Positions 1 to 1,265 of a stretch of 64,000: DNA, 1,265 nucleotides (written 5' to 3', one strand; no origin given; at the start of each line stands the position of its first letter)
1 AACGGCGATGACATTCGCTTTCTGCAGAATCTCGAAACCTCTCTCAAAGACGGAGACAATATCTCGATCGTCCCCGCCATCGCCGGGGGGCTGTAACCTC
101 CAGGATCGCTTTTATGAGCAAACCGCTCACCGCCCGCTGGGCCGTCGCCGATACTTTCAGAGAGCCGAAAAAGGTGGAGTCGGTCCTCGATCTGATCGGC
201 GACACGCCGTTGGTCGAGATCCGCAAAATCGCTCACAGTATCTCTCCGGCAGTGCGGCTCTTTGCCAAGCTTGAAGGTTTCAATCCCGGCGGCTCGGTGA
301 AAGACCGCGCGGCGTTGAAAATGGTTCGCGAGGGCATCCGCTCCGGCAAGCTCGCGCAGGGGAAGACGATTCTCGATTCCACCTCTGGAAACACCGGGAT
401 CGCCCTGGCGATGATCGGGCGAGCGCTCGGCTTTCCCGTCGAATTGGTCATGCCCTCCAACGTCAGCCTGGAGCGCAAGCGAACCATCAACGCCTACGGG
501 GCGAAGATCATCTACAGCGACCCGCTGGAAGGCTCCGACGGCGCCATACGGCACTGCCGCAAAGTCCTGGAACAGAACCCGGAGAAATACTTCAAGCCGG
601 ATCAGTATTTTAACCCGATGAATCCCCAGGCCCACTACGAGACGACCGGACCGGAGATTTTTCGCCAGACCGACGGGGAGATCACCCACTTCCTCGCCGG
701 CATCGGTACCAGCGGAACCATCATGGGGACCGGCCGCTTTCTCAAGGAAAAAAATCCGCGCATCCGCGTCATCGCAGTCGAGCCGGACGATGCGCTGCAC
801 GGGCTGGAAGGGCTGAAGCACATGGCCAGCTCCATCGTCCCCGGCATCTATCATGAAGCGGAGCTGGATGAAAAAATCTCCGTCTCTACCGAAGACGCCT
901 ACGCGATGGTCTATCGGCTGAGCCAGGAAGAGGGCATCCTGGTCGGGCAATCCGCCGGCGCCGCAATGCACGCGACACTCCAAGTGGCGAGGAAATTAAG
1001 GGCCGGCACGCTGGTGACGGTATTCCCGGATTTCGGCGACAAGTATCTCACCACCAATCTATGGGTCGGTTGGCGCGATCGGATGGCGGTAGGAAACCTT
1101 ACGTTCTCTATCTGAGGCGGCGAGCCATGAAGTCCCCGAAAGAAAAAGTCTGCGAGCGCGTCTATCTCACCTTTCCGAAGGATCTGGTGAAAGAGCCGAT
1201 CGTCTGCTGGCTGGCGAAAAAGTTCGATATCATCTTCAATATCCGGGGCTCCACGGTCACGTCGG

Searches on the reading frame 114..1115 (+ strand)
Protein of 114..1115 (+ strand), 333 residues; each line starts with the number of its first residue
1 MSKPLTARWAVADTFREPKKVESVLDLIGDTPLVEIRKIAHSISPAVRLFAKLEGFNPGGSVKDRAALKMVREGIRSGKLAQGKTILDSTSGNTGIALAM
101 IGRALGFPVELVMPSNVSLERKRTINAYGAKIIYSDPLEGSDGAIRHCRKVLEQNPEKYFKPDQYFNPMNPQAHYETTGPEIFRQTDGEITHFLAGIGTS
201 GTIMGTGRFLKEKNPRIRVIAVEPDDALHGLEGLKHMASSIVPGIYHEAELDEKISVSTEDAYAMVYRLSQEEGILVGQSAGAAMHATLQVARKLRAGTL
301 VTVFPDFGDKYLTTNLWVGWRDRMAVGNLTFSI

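Call 114: search_protein_families(library=pfam, proteins=[window:114-1115:+], max_evalue=0.00001)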
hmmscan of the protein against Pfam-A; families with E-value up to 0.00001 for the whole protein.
window:114-1115:+ (333 aa): 1 family
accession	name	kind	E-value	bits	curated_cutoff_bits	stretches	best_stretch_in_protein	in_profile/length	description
PF00291.31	PALP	-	3.2e-70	237.2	35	1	25-306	2-295/295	Pyridoxal-phosphate dependent enzyme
